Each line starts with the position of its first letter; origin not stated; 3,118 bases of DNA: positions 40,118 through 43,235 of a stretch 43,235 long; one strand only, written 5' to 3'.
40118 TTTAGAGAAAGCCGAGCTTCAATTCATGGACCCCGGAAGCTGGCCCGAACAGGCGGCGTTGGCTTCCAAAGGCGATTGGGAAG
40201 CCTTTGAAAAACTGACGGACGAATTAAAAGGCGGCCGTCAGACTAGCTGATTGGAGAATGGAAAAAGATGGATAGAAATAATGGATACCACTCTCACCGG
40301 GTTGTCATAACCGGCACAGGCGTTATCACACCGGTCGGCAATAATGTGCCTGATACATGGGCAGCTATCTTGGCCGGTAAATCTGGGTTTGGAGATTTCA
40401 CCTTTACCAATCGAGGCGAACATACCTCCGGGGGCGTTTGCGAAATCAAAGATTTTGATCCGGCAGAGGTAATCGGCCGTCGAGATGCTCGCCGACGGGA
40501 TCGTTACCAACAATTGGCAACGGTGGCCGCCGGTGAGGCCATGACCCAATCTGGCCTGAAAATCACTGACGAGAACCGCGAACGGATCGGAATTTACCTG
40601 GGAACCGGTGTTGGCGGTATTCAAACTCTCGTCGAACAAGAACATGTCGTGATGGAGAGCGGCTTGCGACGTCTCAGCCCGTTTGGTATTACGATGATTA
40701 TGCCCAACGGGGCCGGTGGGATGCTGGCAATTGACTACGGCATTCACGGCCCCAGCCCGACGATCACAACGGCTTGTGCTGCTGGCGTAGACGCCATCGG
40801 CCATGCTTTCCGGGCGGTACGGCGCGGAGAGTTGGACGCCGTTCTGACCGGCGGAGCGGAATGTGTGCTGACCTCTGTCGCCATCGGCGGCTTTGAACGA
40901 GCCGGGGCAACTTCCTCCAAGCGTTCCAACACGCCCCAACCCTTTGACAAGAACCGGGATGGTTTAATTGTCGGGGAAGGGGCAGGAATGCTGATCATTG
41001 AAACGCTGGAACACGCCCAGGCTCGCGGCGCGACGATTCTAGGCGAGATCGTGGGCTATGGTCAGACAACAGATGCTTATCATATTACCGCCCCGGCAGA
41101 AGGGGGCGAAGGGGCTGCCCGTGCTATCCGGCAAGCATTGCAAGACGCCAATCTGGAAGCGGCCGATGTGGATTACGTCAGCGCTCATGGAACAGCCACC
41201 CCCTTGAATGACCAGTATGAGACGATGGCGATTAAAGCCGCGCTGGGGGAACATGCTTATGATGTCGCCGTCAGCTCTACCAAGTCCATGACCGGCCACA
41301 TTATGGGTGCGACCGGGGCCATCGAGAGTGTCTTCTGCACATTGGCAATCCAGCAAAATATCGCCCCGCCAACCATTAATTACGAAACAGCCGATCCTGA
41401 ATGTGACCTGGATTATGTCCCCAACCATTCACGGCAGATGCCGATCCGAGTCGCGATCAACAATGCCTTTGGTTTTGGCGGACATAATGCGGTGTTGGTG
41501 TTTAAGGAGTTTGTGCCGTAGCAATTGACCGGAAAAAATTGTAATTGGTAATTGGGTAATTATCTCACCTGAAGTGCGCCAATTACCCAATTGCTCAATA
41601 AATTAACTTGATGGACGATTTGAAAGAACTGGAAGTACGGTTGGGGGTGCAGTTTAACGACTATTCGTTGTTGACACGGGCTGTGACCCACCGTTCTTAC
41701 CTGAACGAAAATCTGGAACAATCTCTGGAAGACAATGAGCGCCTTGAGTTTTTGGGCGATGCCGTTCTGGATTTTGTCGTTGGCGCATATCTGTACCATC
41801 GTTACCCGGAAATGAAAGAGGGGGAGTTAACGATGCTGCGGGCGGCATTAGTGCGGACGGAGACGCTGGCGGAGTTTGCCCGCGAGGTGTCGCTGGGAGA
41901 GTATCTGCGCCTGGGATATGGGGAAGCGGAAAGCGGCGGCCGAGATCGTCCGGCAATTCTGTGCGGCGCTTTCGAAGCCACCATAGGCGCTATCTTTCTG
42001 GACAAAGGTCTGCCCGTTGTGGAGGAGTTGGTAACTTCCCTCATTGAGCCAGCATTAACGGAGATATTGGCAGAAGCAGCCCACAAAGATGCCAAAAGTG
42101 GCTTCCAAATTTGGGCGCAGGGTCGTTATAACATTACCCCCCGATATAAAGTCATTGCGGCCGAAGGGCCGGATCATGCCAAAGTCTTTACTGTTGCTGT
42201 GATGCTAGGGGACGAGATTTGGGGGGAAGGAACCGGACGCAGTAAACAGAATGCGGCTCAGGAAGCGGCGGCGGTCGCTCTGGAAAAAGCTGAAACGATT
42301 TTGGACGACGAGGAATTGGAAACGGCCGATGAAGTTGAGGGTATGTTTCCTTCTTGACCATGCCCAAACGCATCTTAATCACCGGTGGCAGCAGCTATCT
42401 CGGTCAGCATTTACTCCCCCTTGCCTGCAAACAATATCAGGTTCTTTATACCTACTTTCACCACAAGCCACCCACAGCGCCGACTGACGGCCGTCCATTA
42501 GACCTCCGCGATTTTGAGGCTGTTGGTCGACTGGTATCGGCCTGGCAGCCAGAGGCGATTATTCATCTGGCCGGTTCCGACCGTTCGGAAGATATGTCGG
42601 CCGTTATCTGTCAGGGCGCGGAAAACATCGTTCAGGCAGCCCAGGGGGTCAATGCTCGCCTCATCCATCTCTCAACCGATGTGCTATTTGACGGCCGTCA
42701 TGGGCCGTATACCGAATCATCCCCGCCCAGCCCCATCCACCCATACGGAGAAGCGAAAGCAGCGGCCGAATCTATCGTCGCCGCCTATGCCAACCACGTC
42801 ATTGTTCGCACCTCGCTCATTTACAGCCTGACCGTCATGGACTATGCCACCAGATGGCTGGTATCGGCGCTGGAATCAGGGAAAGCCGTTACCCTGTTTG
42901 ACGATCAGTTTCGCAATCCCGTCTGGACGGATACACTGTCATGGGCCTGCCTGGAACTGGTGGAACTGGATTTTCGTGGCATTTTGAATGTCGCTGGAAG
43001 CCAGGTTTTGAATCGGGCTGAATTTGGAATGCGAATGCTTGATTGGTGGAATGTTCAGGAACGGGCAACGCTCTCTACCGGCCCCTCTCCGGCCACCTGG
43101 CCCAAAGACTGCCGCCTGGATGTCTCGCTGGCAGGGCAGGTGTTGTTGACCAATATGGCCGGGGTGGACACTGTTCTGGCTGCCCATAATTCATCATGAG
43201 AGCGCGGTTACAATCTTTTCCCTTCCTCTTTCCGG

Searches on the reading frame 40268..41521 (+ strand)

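Call 57: search_protein_families(library=pfam, proteins=[window:40268-41521:+], max_evalue=0.00001)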
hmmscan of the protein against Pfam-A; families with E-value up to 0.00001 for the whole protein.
window:40268-41521:+ (417 aa): 3 families
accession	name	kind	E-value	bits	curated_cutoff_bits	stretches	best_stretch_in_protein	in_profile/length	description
PF00109.32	ketoacyl-synt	-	7.7e-49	167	20.8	1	11-250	3-252/252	Beta-ketoacyl synthase, N-terminal domain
PF02801.28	Ketoacyl-synt_C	-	6.9e-37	126.5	20.8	1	258-373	1-119/119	Beta-ketoacyl synthase, C-terminal domain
PF00108.29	Thiolase_N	-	8.3e-06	25.8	26.4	0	153-199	66-114/260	Thiolase, N-terminal domain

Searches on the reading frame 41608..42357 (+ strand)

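Call 57: search_protein_families(library=pfam, proteins=[window:41608-42357:+], max_evalue=0.00001)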
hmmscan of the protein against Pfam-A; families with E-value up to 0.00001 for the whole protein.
window:41608-42357:+ (249 aa): 4 families
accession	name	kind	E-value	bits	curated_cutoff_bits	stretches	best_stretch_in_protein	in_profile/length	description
PF14622.11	Ribonucleas_3_3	-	5.9e-38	130.4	35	1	19-146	2-124/128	Ribonuclease-III-like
PF00636.31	Ribonuclease_3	-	4.4e-25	88.9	27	1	44-134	1-102/102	Ribonuclease III domain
PF00035.32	dsrm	-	4.9e-14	53.1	23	1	163-227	2-65/66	Double-stranded RNA binding motif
PF22935.1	RM44_endonuclase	-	4.3e-08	33.8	27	1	10-97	11-113/139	Large ribosomal subunit protein mL44, endonuclease domain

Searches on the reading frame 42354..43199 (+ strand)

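Call 57: search_protein_families(library=pfam, proteins=[window:42354-43199:+], max_evalue=0.00001)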
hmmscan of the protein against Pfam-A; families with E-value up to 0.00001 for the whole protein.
window:42354-43199:+ (281 aa): 3 families
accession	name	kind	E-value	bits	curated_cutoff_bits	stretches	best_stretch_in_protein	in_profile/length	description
PF04321.23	RmlD_sub_bind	-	4.6e-38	131.4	27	1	6-263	2-266/287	RmlD substrate binding domain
PF01370.27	Epimerase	-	2.8e-18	66.6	20.9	1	7-183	1-203/240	NAD dependent epimerase/dehydratase family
PF16363.11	GDP_Man_Dehyd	-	5.5e-13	49.5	27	1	8-148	1-170/332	GDP-mannose 4,6 dehydratase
